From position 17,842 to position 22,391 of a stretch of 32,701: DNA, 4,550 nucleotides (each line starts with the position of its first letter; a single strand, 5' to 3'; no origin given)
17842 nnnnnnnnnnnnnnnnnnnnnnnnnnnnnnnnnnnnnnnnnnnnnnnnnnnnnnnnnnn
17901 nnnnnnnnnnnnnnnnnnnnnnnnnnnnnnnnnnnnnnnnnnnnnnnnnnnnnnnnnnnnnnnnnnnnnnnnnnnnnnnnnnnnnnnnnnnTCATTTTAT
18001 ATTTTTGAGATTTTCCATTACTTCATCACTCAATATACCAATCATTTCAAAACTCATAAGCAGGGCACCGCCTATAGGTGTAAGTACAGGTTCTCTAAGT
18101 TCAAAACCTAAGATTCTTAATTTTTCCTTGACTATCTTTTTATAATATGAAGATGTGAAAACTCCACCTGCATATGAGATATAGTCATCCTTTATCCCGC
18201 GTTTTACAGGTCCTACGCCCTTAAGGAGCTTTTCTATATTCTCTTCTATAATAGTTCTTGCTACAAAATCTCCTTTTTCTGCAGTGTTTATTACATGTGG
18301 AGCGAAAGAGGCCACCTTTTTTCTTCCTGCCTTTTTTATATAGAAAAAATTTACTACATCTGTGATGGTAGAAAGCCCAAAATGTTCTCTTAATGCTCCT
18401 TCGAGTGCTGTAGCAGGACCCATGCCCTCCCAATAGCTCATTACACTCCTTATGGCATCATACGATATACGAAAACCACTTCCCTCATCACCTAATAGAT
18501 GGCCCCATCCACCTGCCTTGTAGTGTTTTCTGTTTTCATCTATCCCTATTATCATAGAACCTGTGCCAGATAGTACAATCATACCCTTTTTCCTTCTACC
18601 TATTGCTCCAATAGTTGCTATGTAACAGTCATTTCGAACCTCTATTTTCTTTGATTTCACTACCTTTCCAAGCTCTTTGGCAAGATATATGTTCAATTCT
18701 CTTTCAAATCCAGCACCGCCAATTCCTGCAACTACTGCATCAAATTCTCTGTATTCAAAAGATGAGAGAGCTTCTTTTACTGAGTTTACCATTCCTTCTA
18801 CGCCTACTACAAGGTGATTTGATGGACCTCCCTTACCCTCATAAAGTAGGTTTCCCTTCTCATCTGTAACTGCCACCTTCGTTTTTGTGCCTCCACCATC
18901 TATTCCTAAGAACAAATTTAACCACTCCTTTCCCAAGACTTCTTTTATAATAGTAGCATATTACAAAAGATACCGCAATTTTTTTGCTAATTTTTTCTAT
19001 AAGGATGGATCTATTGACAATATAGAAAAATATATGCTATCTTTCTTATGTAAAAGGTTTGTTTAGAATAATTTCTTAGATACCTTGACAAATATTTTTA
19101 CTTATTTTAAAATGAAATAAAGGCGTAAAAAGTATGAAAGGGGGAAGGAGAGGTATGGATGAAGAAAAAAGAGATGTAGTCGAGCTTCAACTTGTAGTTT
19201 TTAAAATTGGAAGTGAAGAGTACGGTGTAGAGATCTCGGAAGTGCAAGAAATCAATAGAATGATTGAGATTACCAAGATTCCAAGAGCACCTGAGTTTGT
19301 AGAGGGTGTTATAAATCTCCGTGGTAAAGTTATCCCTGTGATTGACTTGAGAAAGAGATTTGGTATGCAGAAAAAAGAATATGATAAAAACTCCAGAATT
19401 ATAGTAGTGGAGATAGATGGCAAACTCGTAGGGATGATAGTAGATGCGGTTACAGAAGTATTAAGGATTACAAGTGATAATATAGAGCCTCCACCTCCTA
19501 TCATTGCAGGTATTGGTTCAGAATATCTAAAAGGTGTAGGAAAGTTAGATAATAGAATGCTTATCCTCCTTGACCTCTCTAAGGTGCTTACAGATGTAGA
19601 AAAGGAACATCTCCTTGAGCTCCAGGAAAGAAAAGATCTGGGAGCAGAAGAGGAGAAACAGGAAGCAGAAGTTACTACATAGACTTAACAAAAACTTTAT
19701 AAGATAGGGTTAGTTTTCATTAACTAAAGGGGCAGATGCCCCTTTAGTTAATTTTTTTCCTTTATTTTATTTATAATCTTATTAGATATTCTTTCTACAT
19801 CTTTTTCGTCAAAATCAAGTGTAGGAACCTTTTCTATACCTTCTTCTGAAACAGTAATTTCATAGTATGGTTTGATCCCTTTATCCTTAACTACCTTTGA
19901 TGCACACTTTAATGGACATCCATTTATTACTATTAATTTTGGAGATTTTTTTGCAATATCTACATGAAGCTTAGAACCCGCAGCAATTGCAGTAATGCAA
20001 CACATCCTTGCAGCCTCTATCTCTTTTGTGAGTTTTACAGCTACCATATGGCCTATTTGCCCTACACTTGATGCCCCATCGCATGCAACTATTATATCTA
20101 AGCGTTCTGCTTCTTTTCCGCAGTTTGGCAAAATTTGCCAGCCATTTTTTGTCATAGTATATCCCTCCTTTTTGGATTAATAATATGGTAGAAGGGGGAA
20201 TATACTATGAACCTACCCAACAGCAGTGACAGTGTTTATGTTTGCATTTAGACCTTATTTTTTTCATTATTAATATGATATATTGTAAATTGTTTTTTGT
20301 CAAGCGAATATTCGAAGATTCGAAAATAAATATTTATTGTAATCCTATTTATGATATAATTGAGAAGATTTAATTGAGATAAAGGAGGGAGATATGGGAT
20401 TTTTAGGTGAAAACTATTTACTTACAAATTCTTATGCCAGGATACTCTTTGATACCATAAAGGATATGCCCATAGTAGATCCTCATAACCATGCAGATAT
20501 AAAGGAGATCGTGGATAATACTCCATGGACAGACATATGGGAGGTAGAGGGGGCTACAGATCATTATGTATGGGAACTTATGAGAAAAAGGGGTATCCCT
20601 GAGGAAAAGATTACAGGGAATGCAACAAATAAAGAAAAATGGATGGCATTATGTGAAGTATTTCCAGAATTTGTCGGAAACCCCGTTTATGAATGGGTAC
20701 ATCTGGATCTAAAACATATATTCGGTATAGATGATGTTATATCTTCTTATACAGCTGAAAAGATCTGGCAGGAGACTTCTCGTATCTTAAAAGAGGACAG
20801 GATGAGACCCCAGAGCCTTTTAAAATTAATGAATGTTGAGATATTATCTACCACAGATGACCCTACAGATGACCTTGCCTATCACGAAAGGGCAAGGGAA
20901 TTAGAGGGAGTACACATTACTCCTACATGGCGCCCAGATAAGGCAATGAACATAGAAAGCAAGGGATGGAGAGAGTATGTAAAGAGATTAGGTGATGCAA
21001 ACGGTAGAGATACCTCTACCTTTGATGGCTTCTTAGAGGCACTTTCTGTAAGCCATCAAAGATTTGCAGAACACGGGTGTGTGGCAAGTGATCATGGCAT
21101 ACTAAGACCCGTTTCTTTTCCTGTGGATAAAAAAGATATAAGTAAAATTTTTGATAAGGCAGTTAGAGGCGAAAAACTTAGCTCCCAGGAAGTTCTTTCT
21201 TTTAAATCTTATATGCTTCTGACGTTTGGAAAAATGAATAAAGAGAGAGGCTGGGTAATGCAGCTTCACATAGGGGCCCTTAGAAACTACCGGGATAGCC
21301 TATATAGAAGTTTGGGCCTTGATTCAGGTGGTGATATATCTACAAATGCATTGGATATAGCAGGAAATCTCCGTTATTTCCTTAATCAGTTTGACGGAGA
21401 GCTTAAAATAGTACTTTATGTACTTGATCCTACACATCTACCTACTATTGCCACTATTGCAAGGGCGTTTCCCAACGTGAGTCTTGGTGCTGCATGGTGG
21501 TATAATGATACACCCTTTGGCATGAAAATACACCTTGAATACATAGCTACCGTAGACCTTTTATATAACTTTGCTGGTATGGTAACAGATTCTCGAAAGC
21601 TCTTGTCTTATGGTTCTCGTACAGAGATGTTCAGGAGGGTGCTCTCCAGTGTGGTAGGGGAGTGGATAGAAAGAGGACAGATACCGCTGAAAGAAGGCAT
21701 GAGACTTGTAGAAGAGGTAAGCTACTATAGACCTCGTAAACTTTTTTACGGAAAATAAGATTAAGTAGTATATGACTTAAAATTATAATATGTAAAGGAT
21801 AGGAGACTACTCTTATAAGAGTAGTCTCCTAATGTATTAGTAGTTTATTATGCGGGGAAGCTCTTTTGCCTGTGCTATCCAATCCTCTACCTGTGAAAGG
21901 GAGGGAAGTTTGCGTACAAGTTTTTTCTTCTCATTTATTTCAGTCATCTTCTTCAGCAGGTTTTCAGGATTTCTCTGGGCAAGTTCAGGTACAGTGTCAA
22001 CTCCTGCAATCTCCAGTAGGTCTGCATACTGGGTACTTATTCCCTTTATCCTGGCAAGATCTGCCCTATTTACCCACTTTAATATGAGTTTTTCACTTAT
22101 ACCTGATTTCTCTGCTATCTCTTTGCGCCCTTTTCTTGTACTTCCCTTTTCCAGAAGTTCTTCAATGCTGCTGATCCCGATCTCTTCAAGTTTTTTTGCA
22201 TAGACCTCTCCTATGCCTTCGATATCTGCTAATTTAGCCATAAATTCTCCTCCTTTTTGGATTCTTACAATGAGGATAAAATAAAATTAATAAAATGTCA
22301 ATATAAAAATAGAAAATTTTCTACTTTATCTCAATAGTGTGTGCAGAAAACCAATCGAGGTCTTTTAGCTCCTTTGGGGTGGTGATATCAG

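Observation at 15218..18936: LarA (nickel-pincer racemase/epimerase) homologue embedded between two sugar kinases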

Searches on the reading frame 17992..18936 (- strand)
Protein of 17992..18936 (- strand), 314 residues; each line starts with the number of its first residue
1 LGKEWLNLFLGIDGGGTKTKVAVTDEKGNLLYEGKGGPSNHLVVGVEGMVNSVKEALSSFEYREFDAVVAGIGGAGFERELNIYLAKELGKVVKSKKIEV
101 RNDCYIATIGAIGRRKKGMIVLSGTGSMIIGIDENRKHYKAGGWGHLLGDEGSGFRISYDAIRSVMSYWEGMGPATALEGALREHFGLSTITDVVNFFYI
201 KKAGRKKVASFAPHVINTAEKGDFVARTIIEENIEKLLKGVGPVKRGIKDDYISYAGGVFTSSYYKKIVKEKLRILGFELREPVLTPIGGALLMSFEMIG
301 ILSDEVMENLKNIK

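Call 3: search_protein_families(library=pfam, proteins=[window:17992-18936:-])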
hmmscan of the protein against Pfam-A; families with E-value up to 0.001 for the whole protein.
window:17992-18936:- (314 aa): 2 families
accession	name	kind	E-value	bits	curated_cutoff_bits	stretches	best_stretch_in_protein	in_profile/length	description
PF01869.26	BcrAD_BadFG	-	7e-32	111.5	31.5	1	10-294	1-270/271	BadF/BadG/BcrA/BcrD ATPase family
PF00480.26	ROK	-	1.9e-06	28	22.9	1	10-100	2-83/294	ROK family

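Call 4: search_protein_families(library=ncbifam, proteins=[window:17992-18936:-])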
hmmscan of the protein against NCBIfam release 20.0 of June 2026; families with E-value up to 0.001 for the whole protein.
window:17992-18936:- (314 aa): 2 families
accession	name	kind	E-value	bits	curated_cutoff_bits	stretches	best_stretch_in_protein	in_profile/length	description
NF046058.1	NagK_SO3507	equivalog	1.9e-33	116.2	370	1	7-237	9-238/295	N-acetylglucosamine kinase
NF007108.0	PRK09557.1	equivalog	0.00036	19.9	443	0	10-62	4-57/303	fructokinase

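Call 21: search_solved_structures(query=window:17992-18936:-)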
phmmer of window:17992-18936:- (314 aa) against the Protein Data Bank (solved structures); distinct sequences matched with E-value up to 0.001: 6.
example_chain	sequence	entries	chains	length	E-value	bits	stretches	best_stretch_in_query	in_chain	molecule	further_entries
8zo3_A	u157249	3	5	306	8.4e-30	107.5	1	9-263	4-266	N-acetylmuramic acid/N-acetylglucosamine kinase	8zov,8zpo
2e2n_A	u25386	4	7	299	1.1e-29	107.1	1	8-300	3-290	HEXOKINASE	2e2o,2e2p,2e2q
2ch5_A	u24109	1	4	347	2.8e-16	63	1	8-237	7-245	NAGK PROTEIN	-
2ch6_A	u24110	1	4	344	3.2e-16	62.9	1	8-237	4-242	N-ACETYL-D-GLUCOSAMINE KINASE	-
1zc6_A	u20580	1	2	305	1.9e-10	43.9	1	8-172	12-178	probable N-acetylglucosamine kinase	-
1zbs_A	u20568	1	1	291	6e-05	25.8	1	96-290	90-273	hypothetical protein PG1100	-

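Call 53: find_homologous_proteins(query=window:17992-18915:-, max_evalue=1e-15)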
Query window:17992-18915:- (307 aa): 4211 proteins with E <= 1e-15 among 8000 candidates; the best 120 are listed.
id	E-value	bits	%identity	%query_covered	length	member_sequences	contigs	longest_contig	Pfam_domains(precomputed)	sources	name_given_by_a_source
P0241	1.7e-193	660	99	100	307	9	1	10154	PF01869.27,PF00480.27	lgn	-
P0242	4.5e-122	425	62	100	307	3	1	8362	PF01869.27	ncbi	-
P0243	1.8e-120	420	61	100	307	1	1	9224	PF01869.27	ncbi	-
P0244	5.2e-120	418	61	100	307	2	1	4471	PF01869.27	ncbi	-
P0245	1.6e-115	404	58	100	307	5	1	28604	PF01869.27,PF00480.27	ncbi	-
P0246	3.4e-113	396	58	100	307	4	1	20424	PF01869.27,PF00480.27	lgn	-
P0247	5.1e-112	392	56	100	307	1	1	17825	PF01869.27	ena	-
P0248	7.1e-112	392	58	100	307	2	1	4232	PF01869.27,PF00480.27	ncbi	-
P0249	1.3e-85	306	48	99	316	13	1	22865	PF01869.27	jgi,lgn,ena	-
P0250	2.1e-78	282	44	96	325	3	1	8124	PF01869.27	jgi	-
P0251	1.0e-43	168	31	100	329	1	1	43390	PF01869.27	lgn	-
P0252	2.6e-42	163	31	99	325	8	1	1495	PF01869.27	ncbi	-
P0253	4.3e-41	159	34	99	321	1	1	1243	PF01869.27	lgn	-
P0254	1.2e-40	158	35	93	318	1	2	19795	PF01869.27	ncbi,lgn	ncbi:MAG: N-acetylglucosamine kinase [Acidobacteriota bacterium]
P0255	2.7e-40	157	33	93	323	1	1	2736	PF01869.27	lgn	-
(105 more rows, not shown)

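Call 54: find_encoding_contigs(protein=P0245, flank=8000, max_places=2)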
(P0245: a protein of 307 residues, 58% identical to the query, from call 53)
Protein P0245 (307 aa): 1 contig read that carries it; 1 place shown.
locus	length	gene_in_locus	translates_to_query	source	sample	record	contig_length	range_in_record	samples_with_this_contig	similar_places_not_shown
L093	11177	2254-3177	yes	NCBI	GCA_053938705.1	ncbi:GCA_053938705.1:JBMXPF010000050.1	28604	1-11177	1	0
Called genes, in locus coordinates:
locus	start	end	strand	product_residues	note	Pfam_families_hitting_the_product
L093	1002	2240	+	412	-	PF01408:GFO_IDH_MocA, PF02894:GFO_IDH_MocA_C, PF22725:GFO_IDH_MocA_C3 (faint)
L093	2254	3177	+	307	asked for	PF00480:ROK (faint), PF01869:BcrAD_BadFG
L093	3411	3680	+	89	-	-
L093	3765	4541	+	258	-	PF08220:HTH_DeoR, PF08279:HTH_11, PF08280:HTH_Mga (faint), PF13412:HTH_24 (weak), PF00455:DeoRC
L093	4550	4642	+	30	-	-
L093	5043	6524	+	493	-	PF00221:Lyase_aromatic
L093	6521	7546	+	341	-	PF00149:Metallophos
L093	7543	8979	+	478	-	PF02585:PIG-L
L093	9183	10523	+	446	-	PF00149:Metallophos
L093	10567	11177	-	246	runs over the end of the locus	PF02535:Zip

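Call 55: find_encoding_contigs(protein=P0242, flank=8000, max_places=2)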
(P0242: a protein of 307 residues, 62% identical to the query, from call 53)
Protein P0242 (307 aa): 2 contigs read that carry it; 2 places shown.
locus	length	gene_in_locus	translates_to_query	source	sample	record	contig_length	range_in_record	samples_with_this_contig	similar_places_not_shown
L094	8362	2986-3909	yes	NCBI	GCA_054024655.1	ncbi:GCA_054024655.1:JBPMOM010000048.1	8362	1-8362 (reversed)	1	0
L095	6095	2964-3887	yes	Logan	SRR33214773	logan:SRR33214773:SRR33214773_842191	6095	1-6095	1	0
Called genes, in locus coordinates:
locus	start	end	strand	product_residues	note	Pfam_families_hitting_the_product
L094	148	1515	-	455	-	PF02614:UxaC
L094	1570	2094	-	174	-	PF01584:CheW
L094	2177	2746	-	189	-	PF13302:Acetyltransf_3, PF13420:Acetyltransf_4, PF13523:Acetyltransf_8, PF00583:Acetyltransf_1, PF13508:Acetyltransf_7 (weak)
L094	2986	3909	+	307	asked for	PF01869:BcrAD_BadFG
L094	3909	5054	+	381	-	PF03702:AnmK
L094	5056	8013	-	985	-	PF08448:PAS_4, PF00989:PAS, PF08448:PAS_4, PF13426:PAS_9, PF08447:PAS_3, PF00512:HisKA, PF02518:HATPase_c, PF00072:Response_reg, +2 more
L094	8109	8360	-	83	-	?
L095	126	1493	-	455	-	PF02614:UxaC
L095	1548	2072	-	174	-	PF01584:CheW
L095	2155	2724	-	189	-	PF13302:Acetyltransf_3, PF13420:Acetyltransf_4, PF13523:Acetyltransf_8, PF00583:Acetyltransf_1, PF13508:Acetyltransf_7 (weak)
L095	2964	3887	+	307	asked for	PF01869:BcrAD_BadFG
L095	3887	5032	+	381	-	PF03702:AnmK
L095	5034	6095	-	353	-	?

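Call 56: find_encoding_contigs(protein=P0249, flank=8000, max_places=2)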
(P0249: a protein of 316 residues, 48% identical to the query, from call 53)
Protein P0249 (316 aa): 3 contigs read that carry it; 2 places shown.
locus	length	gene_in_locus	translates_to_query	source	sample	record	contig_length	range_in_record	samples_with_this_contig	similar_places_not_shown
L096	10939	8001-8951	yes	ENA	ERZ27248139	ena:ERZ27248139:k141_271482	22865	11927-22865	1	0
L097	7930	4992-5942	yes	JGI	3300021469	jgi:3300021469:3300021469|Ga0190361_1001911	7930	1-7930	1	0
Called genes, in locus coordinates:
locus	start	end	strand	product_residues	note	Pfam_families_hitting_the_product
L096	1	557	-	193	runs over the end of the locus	PF13302:Acetyltransf_3, PF13420:Acetyltransf_4, PF00583:Acetyltransf_1, PF13508:Acetyltransf_7 (weak)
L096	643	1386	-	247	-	PF02463:SMC_N (faint), PF09818:ABC_ATPase (faint), PF00005:ABC_tran, PF13304:AAA_21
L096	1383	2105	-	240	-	PF00528:BPD_transp_1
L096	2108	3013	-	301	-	PF00497:SBP_bac_3, PF10613:Lig_chan-Glu_bd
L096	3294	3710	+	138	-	PF00037:Fer4 (faint), PF12797:Fer4_2 (faint), PF12837:Fer4_6 (faint), PF12838:Fer4_7 (faint), PF13237:Fer4_10 (faint), PF14697:Fer4_21 (faint), PF13247:Fer4_11 (weak), PF13187:Fer4_9 (weak), +3 more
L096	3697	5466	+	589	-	PF02730:AFOR_N, PF01314:AFOR_C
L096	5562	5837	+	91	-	PF17253:DUF5320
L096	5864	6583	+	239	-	PF02579:Nitro_FeMo-Co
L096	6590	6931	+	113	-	PF02579:Nitro_FeMo-Co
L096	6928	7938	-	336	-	PF13527:Acetyltransf_9, PF00583:Acetyltransf_1, PF13508:Acetyltransf_7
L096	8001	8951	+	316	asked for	PF01869:BcrAD_BadFG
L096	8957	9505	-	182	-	PF00210:Ferritin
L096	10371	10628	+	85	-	-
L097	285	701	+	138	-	PF00037:Fer4 (faint), PF12797:Fer4_2 (faint), PF12837:Fer4_6 (faint), PF12838:Fer4_7 (faint), PF13237:Fer4_10 (faint), PF14697:Fer4_21 (faint), PF13247:Fer4_11 (weak), PF13187:Fer4_9 (weak), +3 more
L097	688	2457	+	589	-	PF02730:AFOR_N, PF01314:AFOR_C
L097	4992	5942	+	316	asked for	PF01869:BcrAD_BadFG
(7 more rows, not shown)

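Call 75: search_protein_families(library=ncbifam, proteins=[L094:3909-5054:+], max_evalue=1e-8)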
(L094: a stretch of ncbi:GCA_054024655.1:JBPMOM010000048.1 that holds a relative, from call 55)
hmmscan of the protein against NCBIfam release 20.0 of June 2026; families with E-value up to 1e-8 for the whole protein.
L094:3909-5054:+ (381 aa): 14 families
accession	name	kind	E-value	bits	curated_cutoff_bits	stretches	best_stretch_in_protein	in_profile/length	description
NF007148.0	PRK09585.3-2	equivalog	2.1e-117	392.1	387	1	7-380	6-383/386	anhydro-N-acetylmuramic acid kinase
NF007151.0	PRK09585.3-6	equivalog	5.9e-116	387.4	599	1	8-380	11-395/396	anhydro-N-acetylmuramic acid kinase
NF007142.0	PRK09585.2-1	equivalog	5.9e-114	381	435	1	9-380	3-380/384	anhydro-N-acetylmuramic acid kinase AnmK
NF007143.0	PRK09585.2-2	equivalog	2.5e-83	280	533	1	12-380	3-379/382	anhydro-N-acetylmuramic acid kinase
NF007139.0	PRK09585.1-3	equivalog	1.3e-82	277.9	367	1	10-379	4-367/370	anhydro-N-acetylmuramic acid kinase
NF007146.0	PRK09585.2-6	equivalog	4.4e-75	252.9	440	1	12-380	3-366/391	anhydro-N-acetylmuramic acid kinase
NF007149.0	PRK09585.3-4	equivalog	1.2e-74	251.5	616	1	7-369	14-386/399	anhydro-N-acetylmuramic acid kinase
NF007138.0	PRK09585.1-1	equivalog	9e-70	235.6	588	1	10-379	5-364/370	anhydro-N-acetylmuramic acid kinase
NF007150.0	PRK09585.3-5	equivalog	4.1e-66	223.5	585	1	12-380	5-383/393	anhydro-N-acetylmuramic acid kinase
NF007141.0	PRK09585.1-5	equivalog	2.3e-61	207.7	352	1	11-379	5-364/370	anhydro-N-acetylmuramic acid kinase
NF007145.0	PRK09585.2-5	equivalog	2.9e-61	207.9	514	1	12-377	3-373/379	anhydro-N-acetylmuramic acid kinase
NF007140.0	PRK09585.1-4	equivalog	4.4e-48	164.3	605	1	9-377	13-377/382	anhydro-N-acetylmuramic acid kinase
NF007144.0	PRK09585.2-3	equivalog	1.1e-44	153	436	1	10-379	6-355/358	anhydro-N-acetylmuramic acid kinase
NF007147.0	PRK09585.3-1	equivalog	1.5e-33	116.3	822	1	13-379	4-361/393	anhydro-N-acetylmuramic acid kinase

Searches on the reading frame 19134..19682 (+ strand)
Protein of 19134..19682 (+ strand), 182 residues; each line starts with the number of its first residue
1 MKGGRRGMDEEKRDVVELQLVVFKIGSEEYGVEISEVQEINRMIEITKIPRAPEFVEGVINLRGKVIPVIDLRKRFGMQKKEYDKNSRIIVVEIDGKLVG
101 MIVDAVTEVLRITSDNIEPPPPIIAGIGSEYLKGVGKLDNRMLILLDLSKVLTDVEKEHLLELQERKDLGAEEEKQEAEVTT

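Call 6: search_protein_families(library=pfam, proteins=[window:19134-19682:+])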
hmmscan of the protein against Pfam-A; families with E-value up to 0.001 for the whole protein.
window:19134-19682:+ (182 aa): 1 family
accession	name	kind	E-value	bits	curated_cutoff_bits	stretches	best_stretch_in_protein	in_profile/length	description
PF01584.24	CheW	-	4e-45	153.3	23.5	1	19-155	1-137/138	CheW-like domain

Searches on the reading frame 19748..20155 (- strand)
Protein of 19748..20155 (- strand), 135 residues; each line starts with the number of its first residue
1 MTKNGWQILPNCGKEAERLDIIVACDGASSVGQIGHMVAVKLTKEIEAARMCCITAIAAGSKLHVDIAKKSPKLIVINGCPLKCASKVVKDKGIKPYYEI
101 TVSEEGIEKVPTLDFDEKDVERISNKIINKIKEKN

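Call 6: search_protein_families(library=pfam, proteins=[window:19748-20155:-])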
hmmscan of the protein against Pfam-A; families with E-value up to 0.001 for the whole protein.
window:19748-20155:- (135 aa): 1 family
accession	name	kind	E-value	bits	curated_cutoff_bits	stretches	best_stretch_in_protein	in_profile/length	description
PF08859.16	DGC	-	1.7e-30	105.6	27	1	21-126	1-105/106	DGC domain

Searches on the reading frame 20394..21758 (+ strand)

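Call 6: search_protein_families(library=pfam, proteins=[window:20394-21758:+])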
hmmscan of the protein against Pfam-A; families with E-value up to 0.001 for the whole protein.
window:20394-21758:+ (454 aa): 1 family
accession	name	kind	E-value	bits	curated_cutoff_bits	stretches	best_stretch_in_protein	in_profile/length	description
PF02614.20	UxaC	-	5.5e-158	527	25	1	3-451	4-464/464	Glucuronate isomerase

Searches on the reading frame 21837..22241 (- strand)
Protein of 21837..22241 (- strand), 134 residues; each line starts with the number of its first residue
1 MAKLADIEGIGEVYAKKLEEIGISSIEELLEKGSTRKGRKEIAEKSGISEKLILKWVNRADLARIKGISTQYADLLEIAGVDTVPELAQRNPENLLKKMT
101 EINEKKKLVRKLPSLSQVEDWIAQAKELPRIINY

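Call 7: search_protein_families(library=pfam, proteins=[window:21837-22241:-])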
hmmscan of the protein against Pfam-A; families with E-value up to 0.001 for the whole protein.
window:21837-22241:- (134 aa): 4 families
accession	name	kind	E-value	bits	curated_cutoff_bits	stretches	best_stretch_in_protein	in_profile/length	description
PF14229.12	DUF4332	-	7.4e-47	159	23.2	1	8-128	1-122/122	Domain of unknown function (DUF4332)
PF14520.12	HHH_5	-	5.2e-12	46.5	27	1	3-60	3-55/57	Helix-hairpin-helix domain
PF11731.14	Cdd1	-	2.6e-07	31.2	25.5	0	2-32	6-36/86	Pathogenicity locus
PF04994.19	TfoX_C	-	0.00031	21.2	23.1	0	3-36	4-37/81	TfoX C-terminal domain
